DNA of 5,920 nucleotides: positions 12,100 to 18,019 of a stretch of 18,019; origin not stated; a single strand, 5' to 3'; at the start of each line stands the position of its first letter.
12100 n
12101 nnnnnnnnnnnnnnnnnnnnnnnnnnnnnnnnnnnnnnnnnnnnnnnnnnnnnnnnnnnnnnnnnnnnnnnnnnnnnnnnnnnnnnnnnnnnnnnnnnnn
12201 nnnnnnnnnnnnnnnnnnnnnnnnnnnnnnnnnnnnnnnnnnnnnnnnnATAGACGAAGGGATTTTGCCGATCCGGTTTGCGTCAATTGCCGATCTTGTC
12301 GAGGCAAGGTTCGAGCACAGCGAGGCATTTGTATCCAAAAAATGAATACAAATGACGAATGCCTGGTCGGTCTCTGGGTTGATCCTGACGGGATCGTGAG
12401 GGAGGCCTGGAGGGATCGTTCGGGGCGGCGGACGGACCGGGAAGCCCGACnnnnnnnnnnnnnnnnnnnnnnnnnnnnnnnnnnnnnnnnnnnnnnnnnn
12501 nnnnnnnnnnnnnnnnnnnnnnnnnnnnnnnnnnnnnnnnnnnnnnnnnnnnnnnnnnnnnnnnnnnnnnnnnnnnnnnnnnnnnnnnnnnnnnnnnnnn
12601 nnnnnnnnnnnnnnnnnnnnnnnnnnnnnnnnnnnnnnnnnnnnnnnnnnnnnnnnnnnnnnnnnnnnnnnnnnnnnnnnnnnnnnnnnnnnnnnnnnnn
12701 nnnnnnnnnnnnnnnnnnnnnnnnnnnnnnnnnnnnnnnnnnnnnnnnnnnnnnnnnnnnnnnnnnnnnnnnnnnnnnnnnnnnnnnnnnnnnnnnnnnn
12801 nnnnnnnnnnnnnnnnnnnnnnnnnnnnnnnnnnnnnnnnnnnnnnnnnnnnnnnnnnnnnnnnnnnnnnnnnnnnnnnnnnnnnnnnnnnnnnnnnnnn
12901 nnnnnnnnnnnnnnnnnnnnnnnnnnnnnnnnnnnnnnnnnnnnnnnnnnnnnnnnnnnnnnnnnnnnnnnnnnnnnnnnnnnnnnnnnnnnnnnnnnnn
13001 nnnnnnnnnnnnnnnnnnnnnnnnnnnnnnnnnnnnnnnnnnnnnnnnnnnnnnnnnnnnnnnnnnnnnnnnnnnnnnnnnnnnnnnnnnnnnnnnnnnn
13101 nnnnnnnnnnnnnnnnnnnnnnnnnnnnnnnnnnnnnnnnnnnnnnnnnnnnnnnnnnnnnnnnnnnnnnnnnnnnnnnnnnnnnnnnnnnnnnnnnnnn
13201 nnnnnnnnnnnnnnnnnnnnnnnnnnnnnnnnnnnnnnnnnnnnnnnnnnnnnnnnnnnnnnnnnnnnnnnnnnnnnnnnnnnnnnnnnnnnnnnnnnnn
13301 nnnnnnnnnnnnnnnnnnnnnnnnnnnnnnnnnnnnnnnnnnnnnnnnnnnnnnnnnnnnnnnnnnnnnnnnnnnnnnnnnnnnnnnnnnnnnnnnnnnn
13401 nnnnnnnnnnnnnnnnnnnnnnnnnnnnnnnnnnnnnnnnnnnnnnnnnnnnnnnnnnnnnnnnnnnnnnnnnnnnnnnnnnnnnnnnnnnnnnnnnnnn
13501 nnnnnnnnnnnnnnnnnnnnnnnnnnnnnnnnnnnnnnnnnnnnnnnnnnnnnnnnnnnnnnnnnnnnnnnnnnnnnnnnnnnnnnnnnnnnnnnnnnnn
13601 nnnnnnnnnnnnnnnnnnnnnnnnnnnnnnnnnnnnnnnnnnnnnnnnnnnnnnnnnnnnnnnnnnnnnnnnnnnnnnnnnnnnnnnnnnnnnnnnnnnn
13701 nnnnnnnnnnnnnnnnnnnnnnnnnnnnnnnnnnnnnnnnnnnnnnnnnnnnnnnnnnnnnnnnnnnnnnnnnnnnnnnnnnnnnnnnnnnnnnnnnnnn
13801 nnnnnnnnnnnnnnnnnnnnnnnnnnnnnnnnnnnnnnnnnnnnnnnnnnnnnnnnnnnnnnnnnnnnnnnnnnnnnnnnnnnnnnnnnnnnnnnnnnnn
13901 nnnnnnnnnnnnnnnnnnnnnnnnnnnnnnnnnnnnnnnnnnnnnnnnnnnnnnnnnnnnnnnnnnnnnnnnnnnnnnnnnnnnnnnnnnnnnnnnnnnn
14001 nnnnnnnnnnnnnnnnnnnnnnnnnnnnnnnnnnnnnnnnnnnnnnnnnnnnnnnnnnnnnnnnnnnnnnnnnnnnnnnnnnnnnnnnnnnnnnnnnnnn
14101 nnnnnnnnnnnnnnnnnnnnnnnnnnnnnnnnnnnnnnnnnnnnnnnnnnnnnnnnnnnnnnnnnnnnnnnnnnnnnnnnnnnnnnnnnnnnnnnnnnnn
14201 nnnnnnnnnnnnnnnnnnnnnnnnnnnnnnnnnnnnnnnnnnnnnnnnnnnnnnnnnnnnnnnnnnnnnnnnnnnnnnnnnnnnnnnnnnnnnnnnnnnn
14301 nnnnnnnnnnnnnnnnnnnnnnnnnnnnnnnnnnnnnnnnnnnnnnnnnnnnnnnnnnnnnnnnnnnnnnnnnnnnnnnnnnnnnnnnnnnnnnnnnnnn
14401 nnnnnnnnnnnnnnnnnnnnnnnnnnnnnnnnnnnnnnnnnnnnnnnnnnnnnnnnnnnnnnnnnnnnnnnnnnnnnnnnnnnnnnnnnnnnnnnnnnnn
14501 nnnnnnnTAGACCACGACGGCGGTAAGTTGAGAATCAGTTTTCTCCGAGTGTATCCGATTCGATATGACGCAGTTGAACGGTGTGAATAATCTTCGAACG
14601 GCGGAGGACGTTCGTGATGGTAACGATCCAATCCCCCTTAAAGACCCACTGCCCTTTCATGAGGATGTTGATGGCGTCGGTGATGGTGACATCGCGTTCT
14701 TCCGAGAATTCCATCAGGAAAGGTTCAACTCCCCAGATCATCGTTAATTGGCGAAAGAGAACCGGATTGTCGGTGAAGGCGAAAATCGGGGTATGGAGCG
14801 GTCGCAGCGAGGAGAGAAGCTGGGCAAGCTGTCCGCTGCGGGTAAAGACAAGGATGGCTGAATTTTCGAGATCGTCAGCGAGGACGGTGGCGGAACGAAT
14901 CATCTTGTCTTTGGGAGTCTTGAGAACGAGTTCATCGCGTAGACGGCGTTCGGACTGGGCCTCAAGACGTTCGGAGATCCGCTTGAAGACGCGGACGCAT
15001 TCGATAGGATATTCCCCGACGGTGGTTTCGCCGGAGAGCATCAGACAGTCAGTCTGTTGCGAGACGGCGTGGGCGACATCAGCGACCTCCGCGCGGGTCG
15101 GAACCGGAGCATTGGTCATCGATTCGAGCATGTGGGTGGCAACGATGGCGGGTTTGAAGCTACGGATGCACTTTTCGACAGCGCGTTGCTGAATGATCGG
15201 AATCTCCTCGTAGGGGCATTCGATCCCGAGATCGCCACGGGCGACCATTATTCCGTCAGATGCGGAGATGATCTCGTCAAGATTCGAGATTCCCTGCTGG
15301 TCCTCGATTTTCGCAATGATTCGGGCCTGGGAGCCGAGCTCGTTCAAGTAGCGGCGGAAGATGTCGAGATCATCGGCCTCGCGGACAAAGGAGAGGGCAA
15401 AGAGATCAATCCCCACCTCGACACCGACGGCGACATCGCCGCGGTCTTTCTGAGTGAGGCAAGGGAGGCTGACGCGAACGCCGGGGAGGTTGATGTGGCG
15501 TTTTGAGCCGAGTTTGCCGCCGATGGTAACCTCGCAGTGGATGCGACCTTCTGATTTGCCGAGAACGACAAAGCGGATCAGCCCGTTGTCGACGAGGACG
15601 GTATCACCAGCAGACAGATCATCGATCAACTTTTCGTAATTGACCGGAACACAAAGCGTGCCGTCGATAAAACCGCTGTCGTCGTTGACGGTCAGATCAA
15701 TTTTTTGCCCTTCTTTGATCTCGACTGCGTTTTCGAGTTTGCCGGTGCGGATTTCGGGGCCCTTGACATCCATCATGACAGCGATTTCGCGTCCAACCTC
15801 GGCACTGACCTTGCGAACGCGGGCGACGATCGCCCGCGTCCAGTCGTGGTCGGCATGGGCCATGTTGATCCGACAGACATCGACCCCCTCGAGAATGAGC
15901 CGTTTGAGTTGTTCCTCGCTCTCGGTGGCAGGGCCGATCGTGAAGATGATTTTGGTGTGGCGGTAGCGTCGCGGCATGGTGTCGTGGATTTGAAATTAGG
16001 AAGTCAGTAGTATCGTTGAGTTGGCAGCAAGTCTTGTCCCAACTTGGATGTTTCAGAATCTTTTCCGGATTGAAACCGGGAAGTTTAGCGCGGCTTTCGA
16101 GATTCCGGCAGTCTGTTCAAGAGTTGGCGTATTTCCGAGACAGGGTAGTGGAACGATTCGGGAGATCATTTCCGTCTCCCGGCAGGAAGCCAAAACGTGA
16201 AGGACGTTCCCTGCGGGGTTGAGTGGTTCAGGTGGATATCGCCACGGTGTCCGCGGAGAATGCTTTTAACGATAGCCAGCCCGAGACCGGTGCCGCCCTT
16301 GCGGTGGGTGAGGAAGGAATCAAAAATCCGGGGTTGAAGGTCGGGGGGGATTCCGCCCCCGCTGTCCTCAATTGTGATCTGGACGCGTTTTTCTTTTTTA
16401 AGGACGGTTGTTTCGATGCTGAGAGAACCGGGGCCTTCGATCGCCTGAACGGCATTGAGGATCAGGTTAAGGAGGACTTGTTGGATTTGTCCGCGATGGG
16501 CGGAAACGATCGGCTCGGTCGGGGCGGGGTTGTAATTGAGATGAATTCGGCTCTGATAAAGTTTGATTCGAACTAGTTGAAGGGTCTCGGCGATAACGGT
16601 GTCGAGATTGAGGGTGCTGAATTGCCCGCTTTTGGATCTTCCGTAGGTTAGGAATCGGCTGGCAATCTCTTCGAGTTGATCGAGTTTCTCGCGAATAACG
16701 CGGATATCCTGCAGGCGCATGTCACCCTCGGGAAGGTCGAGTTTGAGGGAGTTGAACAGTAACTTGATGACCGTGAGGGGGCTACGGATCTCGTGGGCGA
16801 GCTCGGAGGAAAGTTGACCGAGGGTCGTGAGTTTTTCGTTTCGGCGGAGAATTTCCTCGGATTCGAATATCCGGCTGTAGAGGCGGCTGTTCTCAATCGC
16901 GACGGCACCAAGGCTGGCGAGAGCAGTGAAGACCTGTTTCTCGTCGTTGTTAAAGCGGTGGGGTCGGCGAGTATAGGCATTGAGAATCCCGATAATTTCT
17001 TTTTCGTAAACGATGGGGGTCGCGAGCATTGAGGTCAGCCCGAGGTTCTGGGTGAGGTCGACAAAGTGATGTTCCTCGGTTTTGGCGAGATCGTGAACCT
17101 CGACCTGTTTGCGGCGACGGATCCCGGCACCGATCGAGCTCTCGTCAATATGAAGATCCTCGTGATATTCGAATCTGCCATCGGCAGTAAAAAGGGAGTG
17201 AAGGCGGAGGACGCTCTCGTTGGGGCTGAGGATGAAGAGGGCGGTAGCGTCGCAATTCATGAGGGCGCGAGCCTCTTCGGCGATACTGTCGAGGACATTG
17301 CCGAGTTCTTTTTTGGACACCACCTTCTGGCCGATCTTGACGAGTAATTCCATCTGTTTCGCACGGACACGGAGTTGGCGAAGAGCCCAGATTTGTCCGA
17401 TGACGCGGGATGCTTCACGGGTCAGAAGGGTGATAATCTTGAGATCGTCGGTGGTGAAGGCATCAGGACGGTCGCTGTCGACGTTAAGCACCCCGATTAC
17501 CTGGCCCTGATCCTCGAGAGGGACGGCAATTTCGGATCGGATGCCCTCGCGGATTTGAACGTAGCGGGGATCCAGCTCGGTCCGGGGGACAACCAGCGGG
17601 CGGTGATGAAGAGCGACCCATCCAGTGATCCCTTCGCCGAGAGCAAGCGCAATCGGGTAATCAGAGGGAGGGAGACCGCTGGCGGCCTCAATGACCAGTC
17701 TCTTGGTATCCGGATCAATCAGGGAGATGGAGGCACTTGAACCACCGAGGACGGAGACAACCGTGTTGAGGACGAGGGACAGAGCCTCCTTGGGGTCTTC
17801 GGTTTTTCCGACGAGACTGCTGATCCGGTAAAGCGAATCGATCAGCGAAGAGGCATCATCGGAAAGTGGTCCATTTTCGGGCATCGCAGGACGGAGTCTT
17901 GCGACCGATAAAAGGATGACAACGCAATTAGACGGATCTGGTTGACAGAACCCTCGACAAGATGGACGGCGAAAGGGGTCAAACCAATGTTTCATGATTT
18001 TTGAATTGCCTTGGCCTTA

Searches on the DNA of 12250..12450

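Call 51: search_rna_families(source=window, start=12250, end=12450, threshold=evalue, max_evalue=5)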
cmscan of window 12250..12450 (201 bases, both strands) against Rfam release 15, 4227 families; matches with E-value up to 5: 1.
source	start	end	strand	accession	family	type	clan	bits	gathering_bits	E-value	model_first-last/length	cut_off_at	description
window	12318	12366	+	RF02427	SpF10_sRNA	Gene; sRNA;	-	15.2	60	2.4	1-57/57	no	Streptococcus sRNA SpF10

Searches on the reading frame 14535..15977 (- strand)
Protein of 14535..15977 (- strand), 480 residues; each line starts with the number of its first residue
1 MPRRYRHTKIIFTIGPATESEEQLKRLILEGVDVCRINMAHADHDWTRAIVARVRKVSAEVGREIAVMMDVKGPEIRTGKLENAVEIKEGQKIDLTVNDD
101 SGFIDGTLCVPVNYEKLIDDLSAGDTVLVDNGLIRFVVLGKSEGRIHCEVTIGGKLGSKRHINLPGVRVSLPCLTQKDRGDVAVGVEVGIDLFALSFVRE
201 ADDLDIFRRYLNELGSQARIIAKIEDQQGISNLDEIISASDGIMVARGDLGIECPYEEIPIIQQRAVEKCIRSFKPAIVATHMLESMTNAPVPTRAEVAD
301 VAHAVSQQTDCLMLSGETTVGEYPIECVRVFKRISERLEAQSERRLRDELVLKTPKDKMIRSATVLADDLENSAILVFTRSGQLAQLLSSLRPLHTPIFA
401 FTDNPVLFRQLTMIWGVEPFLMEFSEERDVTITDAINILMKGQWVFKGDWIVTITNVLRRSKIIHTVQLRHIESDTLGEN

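Call 10: search_protein_families(library=pfam, proteins=[window:14535-15977:-])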
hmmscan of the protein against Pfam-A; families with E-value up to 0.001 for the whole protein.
window:14535-15977:- (480 aa): 2 families
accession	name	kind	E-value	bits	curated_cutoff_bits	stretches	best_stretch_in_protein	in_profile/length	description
PF00224.27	PK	-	3.3e-109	365.4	30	1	6-328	2-328/328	Pyruvate kinase, barrel domain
PF02887.21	PK_C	-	7.8e-19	68.3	28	1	358-457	2-100/114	Pyruvate kinase, alpha/beta domain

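Call 11: find_encoding_contigs(protein=window:14535-15977:-, flank=10000, max_places=6)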
Protein window:14535-15977:- (480 aa): 1 contig read that carries it; 1 place shown.
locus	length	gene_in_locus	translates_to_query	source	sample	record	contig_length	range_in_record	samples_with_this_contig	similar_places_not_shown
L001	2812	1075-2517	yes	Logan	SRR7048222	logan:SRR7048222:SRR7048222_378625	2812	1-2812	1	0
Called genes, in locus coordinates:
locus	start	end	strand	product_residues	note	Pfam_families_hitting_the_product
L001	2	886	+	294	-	?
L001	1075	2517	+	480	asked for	PF00224:PK, PF02887:PK_C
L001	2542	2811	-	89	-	?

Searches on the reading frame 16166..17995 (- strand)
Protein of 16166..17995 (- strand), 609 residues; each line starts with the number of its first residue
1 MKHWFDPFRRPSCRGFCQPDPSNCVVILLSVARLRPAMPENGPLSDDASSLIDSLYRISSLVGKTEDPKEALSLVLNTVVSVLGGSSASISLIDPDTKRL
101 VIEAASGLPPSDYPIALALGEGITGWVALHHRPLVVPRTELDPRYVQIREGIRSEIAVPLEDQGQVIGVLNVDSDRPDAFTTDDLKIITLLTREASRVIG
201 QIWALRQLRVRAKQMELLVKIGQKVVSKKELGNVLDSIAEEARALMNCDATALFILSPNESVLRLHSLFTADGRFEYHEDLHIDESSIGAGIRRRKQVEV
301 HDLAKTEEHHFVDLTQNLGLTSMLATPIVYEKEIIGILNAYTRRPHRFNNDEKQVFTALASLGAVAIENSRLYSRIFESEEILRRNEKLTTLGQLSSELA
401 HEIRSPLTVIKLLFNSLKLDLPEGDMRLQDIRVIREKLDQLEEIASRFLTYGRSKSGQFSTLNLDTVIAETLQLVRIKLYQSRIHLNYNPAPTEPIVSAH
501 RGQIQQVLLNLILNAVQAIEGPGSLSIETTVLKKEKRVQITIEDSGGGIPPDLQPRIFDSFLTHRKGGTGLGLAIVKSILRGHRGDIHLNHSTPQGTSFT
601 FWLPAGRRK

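Call 10: search_protein_families(library=pfam, proteins=[window:16166-17995:-])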
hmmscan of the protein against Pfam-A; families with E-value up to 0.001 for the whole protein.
window:16166-17995:- (609 aa): 5 families
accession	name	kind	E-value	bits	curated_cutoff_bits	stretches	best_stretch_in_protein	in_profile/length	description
PF13185.12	GAF_2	-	4.8e-36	124.4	28.6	2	66-199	2-135/136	GAF domain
PF01590.32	GAF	-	6e-36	124.4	22.4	2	67-198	1-132/133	GAF domain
PF02518.31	HATPase_c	-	7.7e-26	91.1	26.4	1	503-605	5-109/111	Histidine kinase-, DNA gyrase B-, and HSP90-like ATPase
PF13492.12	GAF_3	-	1.1e-16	61.8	27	2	231-369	2-129/129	GAF domain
PF00512.31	HisKA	-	1.2e-09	38.5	26.9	1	392-457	2-66/66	His Kinase A (phospho-acceptor) domain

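Call 72: find_encoding_contigs(protein=window:16166-17995:-, flank=10000, max_places=6)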
Protein window:16166-17995:- (609 aa): no gene with exactly this product is on record in the collection.
